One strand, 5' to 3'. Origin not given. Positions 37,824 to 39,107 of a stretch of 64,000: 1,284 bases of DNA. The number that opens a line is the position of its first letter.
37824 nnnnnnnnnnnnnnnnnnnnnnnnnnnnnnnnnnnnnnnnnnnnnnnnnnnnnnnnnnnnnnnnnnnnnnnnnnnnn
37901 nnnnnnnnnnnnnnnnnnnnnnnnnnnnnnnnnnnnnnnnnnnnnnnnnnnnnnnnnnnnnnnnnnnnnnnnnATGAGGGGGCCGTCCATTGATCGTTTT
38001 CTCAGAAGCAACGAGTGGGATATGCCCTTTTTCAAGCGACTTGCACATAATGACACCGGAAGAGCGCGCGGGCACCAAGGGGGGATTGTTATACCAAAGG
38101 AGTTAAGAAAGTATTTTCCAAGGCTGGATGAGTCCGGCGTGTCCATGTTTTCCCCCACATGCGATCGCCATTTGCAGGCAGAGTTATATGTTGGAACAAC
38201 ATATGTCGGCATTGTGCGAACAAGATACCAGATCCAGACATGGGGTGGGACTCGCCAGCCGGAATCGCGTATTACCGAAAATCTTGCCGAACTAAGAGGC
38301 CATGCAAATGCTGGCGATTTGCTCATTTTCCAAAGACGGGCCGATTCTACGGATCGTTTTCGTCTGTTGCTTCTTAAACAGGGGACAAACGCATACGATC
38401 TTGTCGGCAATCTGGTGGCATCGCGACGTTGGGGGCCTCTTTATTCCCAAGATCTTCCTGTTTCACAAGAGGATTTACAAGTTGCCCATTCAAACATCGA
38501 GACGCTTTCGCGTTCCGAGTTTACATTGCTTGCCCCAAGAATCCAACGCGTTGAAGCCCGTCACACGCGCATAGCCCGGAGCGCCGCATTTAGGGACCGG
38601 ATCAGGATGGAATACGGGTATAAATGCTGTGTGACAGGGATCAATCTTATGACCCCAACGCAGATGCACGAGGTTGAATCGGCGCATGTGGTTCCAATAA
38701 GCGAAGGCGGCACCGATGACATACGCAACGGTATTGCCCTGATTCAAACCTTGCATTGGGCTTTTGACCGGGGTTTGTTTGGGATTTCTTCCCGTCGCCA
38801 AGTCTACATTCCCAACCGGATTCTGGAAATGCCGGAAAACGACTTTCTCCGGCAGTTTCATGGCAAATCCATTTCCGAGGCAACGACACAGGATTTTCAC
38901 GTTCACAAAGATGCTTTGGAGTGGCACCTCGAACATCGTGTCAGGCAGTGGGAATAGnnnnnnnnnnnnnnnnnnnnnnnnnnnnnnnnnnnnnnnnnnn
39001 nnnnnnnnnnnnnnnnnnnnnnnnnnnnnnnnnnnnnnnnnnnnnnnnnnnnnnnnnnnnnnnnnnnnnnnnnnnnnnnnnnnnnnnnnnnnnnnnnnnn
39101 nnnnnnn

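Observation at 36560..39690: Low-GC restriction-modification island (dcm - REase - vsr) inserted between the DUF72 and glycosyltransferase genes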

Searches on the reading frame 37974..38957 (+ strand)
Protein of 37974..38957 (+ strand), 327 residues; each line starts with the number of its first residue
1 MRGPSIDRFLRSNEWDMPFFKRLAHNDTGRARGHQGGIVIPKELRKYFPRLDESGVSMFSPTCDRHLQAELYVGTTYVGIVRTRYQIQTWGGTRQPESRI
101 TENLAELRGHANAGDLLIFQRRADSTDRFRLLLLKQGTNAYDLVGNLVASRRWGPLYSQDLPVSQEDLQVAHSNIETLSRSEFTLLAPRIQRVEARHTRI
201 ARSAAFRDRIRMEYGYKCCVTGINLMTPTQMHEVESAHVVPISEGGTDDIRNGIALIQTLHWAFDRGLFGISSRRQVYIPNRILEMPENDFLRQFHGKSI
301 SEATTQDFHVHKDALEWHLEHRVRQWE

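Call 3: search_protein_families(library=pfam, proteins=[window:37974-38957:+], max_evalue=0.01)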
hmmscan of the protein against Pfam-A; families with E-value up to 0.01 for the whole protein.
window:37974-38957:+ (327 aa): 2 families
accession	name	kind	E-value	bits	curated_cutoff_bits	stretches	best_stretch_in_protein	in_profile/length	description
PF13391.12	HNH_2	-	4e-11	43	21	1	218-271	1-65/66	HNH endonuclease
PF09217.15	EcoRII-N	-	7.3e-06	26.3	25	1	18-126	7-115/154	Restriction endonuclease EcoRII, N-terminal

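Call 4: search_protein_families(library=ncbifam, proteins=[window:37974-38957:+], max_evalue=0.01)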
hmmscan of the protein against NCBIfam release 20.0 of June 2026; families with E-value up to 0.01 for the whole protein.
window:37974-38957:+ (327 aa): 1 family
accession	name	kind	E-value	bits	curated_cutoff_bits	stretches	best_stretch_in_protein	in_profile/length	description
NF045808.1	PT-DNA_restrict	exception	1.7e-20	73.3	180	1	196-320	155-280/284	phosphorothioated DNA-binding restriction endonuclease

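Call 5: search_protein_families(library=padloc, proteins=[window:37974-38957:+], max_evalue=0.01)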
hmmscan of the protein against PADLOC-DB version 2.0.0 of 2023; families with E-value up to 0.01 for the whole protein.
window:37974-38957:+ (327 aa): 2 families
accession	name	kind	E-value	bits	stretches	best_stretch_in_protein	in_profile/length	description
PDLC04132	HNH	-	5.1e-12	43.5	1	191-321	143-270/286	-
PDLC03467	REase_II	-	0.0022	15.3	1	19-54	21-57/365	Type II restriction enzyme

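Call 10: find_homologous_proteins(query=window:37974-38957:+, max_evalue=0.001)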
Query window:37974-38957:+ (327 aa): 398 proteins with E <= 0.001 among 1463 candidates; the best 120 are listed.
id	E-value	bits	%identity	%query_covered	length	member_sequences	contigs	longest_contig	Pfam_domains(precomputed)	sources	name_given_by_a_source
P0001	7.5e-180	615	100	83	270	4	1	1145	PF13391.13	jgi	-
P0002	4.9e-122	425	57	98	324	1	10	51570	PF13391.13,PF09217.15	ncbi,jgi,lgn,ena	jgi:putative restriction endonuclease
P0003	1.2e-121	424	57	98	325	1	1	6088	PF13391.13,PF09217.15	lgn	-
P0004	3.2e-120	419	56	99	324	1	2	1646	PF13391.13,PF09217.15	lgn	-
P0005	1.2e-119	417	54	100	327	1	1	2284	PF13391.13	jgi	jgi:putative restriction endonuclease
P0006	2.3e-119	416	56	98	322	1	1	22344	PF13391.13,PF09217.15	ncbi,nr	ncbi:MAG: HNH endonuclease [Verrucomicrobiae bacterium]|nr:HNH endonuclease [Verrucomicrobiae bacter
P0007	3.2e-119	416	56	98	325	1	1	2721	PF13391.13,PF09217.15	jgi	jgi:putative restriction endonuclease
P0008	4.1e-119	416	55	100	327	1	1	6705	PF13391.13,PF09217.15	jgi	jgi:putative restriction endonuclease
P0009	7.6e-119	415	56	98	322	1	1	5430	PF13391.13,PF09217.15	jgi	jgi:putative restriction endonuclease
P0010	1.2e-118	414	56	99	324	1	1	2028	PF13391.13,PF09217.15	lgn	-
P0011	1.5e-118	414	55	100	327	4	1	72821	PF13391.13,PF09217.15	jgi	jgi:putative restriction endonuclease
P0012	4.3e-118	412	56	100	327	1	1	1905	PF13391.13,PF09217.15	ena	-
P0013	6.2e-118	412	56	99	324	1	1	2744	PF13391.13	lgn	-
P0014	7.3e-118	411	55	98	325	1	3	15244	PF13391.13,PF09217.15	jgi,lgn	jgi:putative restriction endonuclease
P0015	1.2e-117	411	57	98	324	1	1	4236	PF13391.13,PF09217.15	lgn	-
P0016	1.6e-117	410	56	98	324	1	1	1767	PF13391.13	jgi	jgi:putative restriction endonuclease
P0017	2.0e-117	410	55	99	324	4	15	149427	PF13391.13,PF09217.15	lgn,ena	-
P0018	7.1e-117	408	55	99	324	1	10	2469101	PF13391.13,PF09217.15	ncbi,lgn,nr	ncbi:MAG: HNH endonuclease [Verrucomicrobiae bacterium]|nr:HNH endonuclease [Verrucomicrobiae bacter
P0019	8.2e-117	408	55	100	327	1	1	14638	PF13391.13,PF09217.15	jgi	jgi:putative restriction endonuclease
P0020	9.3e-117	408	54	98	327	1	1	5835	PF13391.13,PF09217.15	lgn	-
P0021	9.6e-117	408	55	99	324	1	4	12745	PF13391.13,PF09217.15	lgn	-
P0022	1.2e-116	407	56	98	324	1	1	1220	PF13391.13,PF09217.15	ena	-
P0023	2.0e-116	407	54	99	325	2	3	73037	PF13391.13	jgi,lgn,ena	-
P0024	2.0e-116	407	56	98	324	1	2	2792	PF13391.13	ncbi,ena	-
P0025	2.6e-116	406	54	98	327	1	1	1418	PF13391.13,PF09217.15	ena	-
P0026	3.9e-116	406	57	97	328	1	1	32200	PF13391.13,PF09217.15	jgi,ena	-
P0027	5.7e-116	405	54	98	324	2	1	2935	PF13391.13,PF09217.15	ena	-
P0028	6.6e-116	405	55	98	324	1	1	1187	PF13391.13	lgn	-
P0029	7.8e-116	405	54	98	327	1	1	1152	PF13391.13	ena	-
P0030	9.5e-116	404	56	97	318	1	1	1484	PF13391.13,PF09217.15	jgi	jgi:putative restriction endonuclease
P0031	1.8e-115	404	55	98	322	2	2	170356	PF13391.13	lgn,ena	-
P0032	1.7e-114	400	55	98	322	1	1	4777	PF13391.13,PF09217.15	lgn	-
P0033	2.1e-114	400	57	98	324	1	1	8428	PF13391.13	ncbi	-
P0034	2.2e-114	400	56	98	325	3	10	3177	PF13391.13,PF09217.15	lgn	-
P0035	2.2e-114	400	54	98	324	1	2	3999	PF13391.13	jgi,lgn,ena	-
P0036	2.4e-114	400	54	99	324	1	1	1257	PF13391.13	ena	-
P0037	2.7e-114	400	55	98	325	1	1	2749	PF13391.13,PF09217.15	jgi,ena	-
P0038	2.7e-114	400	53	99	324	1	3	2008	PF13391.13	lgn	-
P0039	3.4e-114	399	52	98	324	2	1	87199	PF13391.13,PF09217.15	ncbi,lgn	-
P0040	5.5e-114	399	53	99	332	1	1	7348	PF13391.13,PF09217.15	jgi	jgi:putative restriction endonuclease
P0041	7.0e-114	398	53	100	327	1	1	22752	PF13391.13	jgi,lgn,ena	-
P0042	7.1e-114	398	54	99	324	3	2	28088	PF13391.13,PF09217.15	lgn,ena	-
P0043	1.1e-113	398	53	99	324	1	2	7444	PF13391.13,PF09217.15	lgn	-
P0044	1.2e-113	398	53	99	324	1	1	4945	PF13391.13,PF09217.15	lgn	-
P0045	1.4e-113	397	54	99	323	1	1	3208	PF13391.13,PF09217.15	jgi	jgi:putative restriction endonuclease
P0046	2.3e-113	397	55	99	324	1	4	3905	PF13391.13,PF09217.15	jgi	jgi:putative restriction endonuclease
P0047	3.3e-113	396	52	99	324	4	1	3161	PF13391.13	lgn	-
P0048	3.4e-113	396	55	98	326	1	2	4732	PF13391.13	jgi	jgi:putative restriction endonuclease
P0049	4.3e-113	396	53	99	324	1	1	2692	PF13391.13,PF09217.15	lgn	-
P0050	8.2e-113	395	54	99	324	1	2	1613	PF13391.13,PF09217.15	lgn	-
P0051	9.9e-113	395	54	98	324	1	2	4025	PF13391.13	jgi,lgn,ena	-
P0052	1.2e-112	394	54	99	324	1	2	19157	PF13391.13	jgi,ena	-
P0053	2.9e-112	393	54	99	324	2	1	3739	PF13391.13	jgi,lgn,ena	-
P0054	3.4e-112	393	53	98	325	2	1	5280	PF13391.13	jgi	jgi:putative restriction endonuclease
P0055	4.1e-112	393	52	98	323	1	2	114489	PF13391.13,PF09217.15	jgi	jgi:putative restriction endonuclease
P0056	5.0e-112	392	52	99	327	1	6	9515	PF13391.13,PF09217.15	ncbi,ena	-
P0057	7.4e-112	392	53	100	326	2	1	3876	PF13391.13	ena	-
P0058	7.6e-112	392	54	98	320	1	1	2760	PF13391.13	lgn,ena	-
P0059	8.4e-112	391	53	98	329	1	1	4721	PF13391.13,PF09217.15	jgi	-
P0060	9.0e-112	391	51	99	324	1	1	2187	PF13391.13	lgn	-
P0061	1.0e-111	391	53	98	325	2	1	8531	PF13391.13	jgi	-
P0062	1.1e-111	391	53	98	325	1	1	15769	PF13391.13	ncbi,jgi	jgi:putative restriction endonuclease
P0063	1.2e-111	391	53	98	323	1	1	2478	PF13391.13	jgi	jgi:putative restriction endonuclease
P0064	1.3e-111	391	52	98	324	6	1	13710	PF13391.13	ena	-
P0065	1.5e-111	391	54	97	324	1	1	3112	PF13391.13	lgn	-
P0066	3.3e-111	390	53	100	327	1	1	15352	PF13391.13,PF09217.15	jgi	jgi:putative restriction endonuclease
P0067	5.7e-111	389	54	99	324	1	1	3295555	PF13391.13,PF09217.15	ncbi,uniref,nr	ncbi:restriction endonuclease [Oleiharenicola lentus]|uniref:Restriction endonuclease n=1 Tax=Oleiha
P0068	5.9e-111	389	54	98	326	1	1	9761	PF13391.13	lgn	-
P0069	8.0e-111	388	52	100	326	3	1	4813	PF13391.13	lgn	-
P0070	1.1e-110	388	52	98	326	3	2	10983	PF13391.13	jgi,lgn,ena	-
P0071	1.1e-110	388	52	98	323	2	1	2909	PF13391.13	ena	-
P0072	1.3e-110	388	52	99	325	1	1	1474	PF13391.13,PF09217.15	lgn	-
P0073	1.4e-110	387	53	100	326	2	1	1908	PF13391.13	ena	-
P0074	1.7e-110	387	52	100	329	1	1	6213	PF13391.13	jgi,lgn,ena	-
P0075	2.8e-110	387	53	99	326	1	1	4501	PF13391.13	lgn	-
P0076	5.7e-110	385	51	98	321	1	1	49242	PF13391.13,PF09217.15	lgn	-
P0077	9.1e-110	385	53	98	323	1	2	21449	PF13391.13,PF09217.15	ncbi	-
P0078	1.3e-109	384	52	98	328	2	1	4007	PF13391.13,PF09217.15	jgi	-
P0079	1.3e-109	384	53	98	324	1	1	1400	PF13391.13,PF09217.15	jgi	jgi:putative restriction endonuclease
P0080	1.7e-109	384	51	99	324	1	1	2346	PF13391.13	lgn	-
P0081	2.7e-109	383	52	98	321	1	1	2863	PF13391.13,PF09217.15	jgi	jgi:putative restriction endonuclease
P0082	2.7e-109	383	51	98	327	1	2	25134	PF13391.13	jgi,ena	jgi:putative restriction endonuclease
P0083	3.5e-109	383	51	99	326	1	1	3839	PF13391.13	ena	-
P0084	1.1e-108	381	51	100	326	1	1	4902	PF13391.13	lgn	-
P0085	1.5e-108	381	52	99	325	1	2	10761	PF13391.13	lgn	-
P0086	1.9e-108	380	50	99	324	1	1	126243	PF13391.13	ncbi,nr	ncbi:MAG: HNH endonuclease [Phycisphaerales bacterium]|nr:HNH endonuclease [Phycisphaerales bacteriu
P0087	4.5e-108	379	50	100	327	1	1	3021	PF13391.13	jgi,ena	-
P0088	7.0e-108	379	52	98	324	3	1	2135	PF13391.13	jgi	jgi:putative restriction endonuclease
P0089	9.7e-108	378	53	98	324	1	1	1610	PF13391.13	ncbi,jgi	jgi:putative restriction endonuclease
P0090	1.3e-107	378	51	98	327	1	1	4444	PF13391.13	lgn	-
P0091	1.5e-107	378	52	98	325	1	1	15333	PF13391.13,PF09217.15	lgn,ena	-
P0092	1.8e-107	377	51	98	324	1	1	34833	PF13391.13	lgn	-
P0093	1.9e-107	377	51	98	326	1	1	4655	PF13391.13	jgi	jgi:putative restriction endonuclease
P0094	8.4e-107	375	54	98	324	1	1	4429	PF13391.13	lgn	-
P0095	2.6e-106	373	51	99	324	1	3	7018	PF13391.13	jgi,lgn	-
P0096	1.1e-105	371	50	98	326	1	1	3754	PF13391.13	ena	-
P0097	1.2e-105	371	53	99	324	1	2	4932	PF13391.13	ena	-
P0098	1.5e-105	371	53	98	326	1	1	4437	PF13391.13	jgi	jgi:putative restriction endonuclease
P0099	3.0e-105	370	52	98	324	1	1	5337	PF13391.13,PF09217.15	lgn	-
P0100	5.5e-105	369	52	100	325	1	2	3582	PF13391.13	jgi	-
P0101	1.5e-104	368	50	98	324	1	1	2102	PF13391.13,PF09217.15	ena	-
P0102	2.1e-104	367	53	98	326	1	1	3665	PF13391.13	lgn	-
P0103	2.1e-104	367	52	99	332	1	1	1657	PF13391.13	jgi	jgi:putative restriction endonuclease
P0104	3.1e-104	367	51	99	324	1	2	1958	PF13391.13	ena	-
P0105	1.3e-103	365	49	99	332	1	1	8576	PF13391.13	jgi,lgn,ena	-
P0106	1.4e-103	364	51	98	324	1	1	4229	PF13391.13,PF09217.15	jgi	jgi:putative restriction endonuclease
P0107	1.5e-103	364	49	98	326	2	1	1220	PF13391.13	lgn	-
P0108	2.2e-103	364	50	97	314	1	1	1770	PF13391.13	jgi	jgi:putative restriction endonuclease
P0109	3.1e-103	363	52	98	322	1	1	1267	PF13391.13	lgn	-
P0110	3.5e-103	363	50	98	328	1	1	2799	PF13391.13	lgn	-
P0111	4.6e-103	363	54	91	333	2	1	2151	PF13391.13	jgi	jgi:putative restriction endonuclease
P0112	5.1e-103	363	49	100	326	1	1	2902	PF13391.13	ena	-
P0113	9.1e-103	362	48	98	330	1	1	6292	PF13391.13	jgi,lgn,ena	-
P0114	1.2e-102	361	52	98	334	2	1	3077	PF13391.13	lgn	-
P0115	1.6e-102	361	52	99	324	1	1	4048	PF13391.13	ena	-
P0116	5.2e-102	359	48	100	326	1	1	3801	PF13391.13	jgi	jgi:putative restriction endonuclease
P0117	1.6e-101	358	49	99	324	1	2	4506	PF13391.13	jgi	jgi:putative restriction endonuclease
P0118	3.9e-101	356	49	97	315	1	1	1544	PF13391.13,PF09217.15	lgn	-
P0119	4.8e-101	356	50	99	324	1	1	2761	PF13391.13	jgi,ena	-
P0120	1.3e-100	355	50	99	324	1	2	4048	PF13391.13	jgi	jgi:putative restriction endonuclease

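Call 11: search_solved_structures(query=window:37974-38957:+, max_evalue=1, show_alignments=3)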
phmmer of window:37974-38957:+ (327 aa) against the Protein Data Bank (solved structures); distinct sequences matched with E-value up to 1: 3.
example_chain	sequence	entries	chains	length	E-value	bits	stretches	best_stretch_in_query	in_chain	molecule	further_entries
3hqf_A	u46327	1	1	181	0.00094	21.6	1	18-92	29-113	Restriction endonuclease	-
1na6_A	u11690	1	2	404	0.0027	20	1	18-92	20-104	Restriction endonuclease EcoRII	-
7cnr_B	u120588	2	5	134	0.44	12.8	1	80-141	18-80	UPF0107 protein TK1248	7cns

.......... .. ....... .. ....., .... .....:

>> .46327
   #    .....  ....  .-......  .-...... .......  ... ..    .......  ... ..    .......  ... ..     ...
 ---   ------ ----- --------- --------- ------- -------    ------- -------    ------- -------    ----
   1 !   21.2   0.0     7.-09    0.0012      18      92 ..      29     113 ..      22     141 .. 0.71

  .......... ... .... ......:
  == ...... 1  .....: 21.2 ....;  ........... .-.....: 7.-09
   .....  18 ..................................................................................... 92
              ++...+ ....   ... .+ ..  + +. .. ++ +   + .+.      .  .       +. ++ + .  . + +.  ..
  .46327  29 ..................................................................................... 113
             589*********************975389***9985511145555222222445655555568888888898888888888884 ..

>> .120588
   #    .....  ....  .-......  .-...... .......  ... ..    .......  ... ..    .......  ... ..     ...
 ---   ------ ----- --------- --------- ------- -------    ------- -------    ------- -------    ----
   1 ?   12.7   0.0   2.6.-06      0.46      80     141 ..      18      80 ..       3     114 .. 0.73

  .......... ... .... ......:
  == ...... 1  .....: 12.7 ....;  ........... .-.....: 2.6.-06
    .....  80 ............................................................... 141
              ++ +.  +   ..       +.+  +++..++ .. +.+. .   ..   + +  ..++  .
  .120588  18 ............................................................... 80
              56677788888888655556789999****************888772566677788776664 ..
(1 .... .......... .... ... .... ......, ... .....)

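Call 13: find_encoding_contigs(protein=P0018, flank=6000, max_places=4)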
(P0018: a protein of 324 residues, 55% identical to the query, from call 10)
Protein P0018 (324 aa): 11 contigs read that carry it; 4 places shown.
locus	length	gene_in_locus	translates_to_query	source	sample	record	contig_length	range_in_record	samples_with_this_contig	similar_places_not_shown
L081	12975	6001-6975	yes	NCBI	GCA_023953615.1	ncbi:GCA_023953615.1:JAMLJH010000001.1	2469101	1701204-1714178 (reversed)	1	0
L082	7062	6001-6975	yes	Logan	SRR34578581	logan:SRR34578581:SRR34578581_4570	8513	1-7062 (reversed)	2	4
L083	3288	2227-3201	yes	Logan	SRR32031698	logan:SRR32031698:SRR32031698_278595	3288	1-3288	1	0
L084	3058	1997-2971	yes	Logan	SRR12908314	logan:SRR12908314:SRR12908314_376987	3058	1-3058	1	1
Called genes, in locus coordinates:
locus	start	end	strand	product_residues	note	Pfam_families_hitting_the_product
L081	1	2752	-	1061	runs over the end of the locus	-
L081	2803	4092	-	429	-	PF00202:Aminotran_3, PF00155:Aminotran_1_2 (faint)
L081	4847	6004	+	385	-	PF00145:DNA_methylase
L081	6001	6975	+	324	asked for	PF09217:EcoRII-N (weak), PF13391:HNH_2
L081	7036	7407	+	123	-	-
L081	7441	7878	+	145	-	PF03852:Vsr, PF04480:DUF559 (faint)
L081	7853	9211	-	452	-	-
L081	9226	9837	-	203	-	PF07638:Sigma70_ECF, PF04542:Sigma70_r2, PF08281:Sigma70_r4_2, PF04545:Sigma70_r4 (weak)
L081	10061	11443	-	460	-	PF03781:FGE-sulfatase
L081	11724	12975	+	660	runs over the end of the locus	PF03169:OPT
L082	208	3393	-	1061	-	-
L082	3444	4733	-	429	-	PF00202:Aminotran_3, PF00155:Aminotran_1_2 (faint)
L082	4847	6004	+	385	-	PF00145:DNA_methylase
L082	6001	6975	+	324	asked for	PF09217:EcoRII-N (weak), PF13391:HNH_2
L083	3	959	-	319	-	?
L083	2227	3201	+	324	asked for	PF09217:EcoRII-N (weak), PF13391:HNH_2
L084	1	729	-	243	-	?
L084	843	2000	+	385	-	PF00145:DNA_methylase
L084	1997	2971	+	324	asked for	PF09217:EcoRII-N (weak), PF13391:HNH_2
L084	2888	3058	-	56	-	?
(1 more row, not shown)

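Call 14: find_encoding_contigs(protein=P0067, flank=6000, max_places=3)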
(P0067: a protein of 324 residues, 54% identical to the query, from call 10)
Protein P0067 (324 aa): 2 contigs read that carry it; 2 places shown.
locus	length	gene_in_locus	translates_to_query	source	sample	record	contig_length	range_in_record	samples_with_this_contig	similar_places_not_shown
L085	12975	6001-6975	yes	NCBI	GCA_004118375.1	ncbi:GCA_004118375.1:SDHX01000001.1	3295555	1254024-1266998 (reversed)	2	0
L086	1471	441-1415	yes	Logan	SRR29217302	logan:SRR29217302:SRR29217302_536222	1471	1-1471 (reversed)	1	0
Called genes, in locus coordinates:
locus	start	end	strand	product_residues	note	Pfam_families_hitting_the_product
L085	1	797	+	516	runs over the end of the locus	PF13589:HATPase_c_3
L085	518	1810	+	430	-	PF14390:DUF4420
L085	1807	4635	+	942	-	PF10593:Z1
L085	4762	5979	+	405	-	PF00145:DNA_methylase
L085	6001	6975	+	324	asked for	PF09217:EcoRII-N (faint), PF13391:HNH_2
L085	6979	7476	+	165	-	PF03852:Vsr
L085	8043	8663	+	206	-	-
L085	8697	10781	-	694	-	-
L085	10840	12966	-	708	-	PF02366:PMT (weak), PF13231:PMT_2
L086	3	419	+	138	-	?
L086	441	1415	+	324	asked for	PF09217:EcoRII-N (faint), PF13391:HNH_2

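Call 26: search_dna_similar(query=window:37974-38957:+, collection=plasmids, mode=protein, max_evalue=0.001, max_rows=20)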
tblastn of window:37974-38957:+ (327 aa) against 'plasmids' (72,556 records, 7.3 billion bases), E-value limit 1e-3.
Records with a match: 115; places in all: 119; records where one place covers at least 80% of the query: 1.
Best place of each record, by identity: <60% 115.
By first word of the organism name: Rhizobium 22; Sinorhizobium 15; Agrobacterium 13; Pseudomonas 9; Nostoc 6; Roseomonas 6; Escherichia 5; Halobacterium 3; Picosynechococcus 2; Variovorax 2; and 28 more.
By predicted mobility (MOB-suite, as given by PLSDB): non-mobilizable 77; conjugative 32; mobilizable 6.
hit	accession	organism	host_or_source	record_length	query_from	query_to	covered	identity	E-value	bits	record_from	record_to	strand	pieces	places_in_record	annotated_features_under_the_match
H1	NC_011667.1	Thauera aminoaromatica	-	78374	14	318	93%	43.3%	1e-78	268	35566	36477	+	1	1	HNH endonuclease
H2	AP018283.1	Chondrocystis sp. NIES-4102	-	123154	131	318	57%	29.1%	2e-13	79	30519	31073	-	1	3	hypothetical protein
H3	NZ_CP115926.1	Agrobacterium tumefaciens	Chrysanthemum,cell culture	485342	156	325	52%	31.1%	5e-14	81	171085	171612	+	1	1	HNH endonuclease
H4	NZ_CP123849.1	Agrobacterium tumefaciens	Rose,cell culture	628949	156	325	52%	31.1%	5e-14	81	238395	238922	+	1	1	HNH endonuclease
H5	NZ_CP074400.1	Agrobacterium salinitolerans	Cotton,tiaaue sample,root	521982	160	321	50%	32.5%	9e-14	79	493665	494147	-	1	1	HNH endonuclease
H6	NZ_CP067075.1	Rhizobium sp. AB2/73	Phyla canescens,cell culture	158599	157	325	52%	30.6%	3e-12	75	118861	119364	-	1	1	HNH endonuclease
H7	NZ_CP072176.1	Rhizobium sp. AB2/73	Phyla canescens,cell culture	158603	157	325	52%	30.6%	3e-12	75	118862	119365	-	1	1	HNH endonuclease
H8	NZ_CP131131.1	Shinella zoogloeoides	isolate,Activated charcoal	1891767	160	324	50%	31.3%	2e-13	78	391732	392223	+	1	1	none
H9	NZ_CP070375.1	Halobacterium sp. GSL-19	Brine,Brine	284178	134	300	51%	30.5%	5e-10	68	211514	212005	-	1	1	HNH endonuclease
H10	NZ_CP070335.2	Halobacterium sp. BOL4-2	Salt,Salt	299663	134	300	51%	30.5%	5e-10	68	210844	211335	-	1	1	HNH endonuclease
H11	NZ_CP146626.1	Halobacterium salinarum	-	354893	134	300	51%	30.5%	5e-10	68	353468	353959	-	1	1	none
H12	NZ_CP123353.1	Agrobacterium pusense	laboratory contaminant from a culture ...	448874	160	321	50%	31.3%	3e-13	78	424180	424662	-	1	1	HNH endonuclease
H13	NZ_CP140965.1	Sinorhizobium medicae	Medicago lupulina,whole organism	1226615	157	325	52%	29.7%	6e-12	74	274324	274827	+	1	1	record has no annotation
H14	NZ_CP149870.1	Sinorhizobium medicae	Melilotus albus,Cell Culture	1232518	157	325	52%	29.7%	6e-12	74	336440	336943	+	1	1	record has no annotation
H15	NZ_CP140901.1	Sinorhizobium medicae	Medicago lupulina,whole organism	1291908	157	325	52%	29.7%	6e-12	74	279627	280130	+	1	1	record has no annotation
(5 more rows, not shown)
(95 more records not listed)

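Call 27: get_annotated_region(hit=H1, flank=5000)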
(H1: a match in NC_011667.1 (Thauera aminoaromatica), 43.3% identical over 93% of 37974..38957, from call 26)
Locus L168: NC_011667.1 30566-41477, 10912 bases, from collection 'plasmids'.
description: Thauera aminoaromatica plasmid pTha01, complete sequence
organism: Thauera aminoaromatica (NCBI taxid 164330)
taxonomy: Bacteria; Pseudomonadota; Betaproteobacteria; Rhodocyclales; Zoogloeaceae; Thauera; Thauera aminoaromatica
host: -; source: -; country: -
typing (MOB-suite, as given by PLSDB): non-mobilizable; replicon rep_cluster_1815
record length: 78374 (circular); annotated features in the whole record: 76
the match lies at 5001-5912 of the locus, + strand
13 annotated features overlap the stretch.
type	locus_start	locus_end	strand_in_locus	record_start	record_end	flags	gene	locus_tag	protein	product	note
CDS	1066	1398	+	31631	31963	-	-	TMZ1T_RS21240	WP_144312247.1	hypothetical protein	-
CDS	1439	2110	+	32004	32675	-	-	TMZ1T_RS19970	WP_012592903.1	recombinase family protein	GO:0006310 - DNA recombination [Evidence IEA]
CDS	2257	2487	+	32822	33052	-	-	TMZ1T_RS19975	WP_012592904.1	hypothetical protein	-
CDS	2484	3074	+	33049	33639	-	-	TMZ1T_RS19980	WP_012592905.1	hypothetical protein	-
CDS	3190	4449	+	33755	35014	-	dcm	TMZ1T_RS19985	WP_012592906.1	DNA (cytosine-5-)-methyltransferase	GO:0006304 - DNA modification [Evidence IEA]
CDS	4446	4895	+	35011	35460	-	vsr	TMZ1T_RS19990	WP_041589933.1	DNA mismatch endonuclease Vsr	GO:0006298 - mismatch repair [Evidence IEA]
CDS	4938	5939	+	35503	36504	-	-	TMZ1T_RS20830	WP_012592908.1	HNH endonuclease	-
CDS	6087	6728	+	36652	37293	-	-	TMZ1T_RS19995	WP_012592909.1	AAA family ATPase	-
CDS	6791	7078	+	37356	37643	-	-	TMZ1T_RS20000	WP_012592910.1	ribbon-helix-helix protein, CopG family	GO:0006355 - regulation of DNA-templated transcription [Evidence IEA]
CDS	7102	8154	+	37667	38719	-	-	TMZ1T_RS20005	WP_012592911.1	replication protein RepA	-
CDS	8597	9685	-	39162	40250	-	-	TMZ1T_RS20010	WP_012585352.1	DNA-binding protein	-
CDS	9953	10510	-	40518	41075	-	-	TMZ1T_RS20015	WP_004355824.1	ankyrin repeat domain-containing protein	-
CDS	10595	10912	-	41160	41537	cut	-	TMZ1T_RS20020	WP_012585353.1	hypothetical protein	-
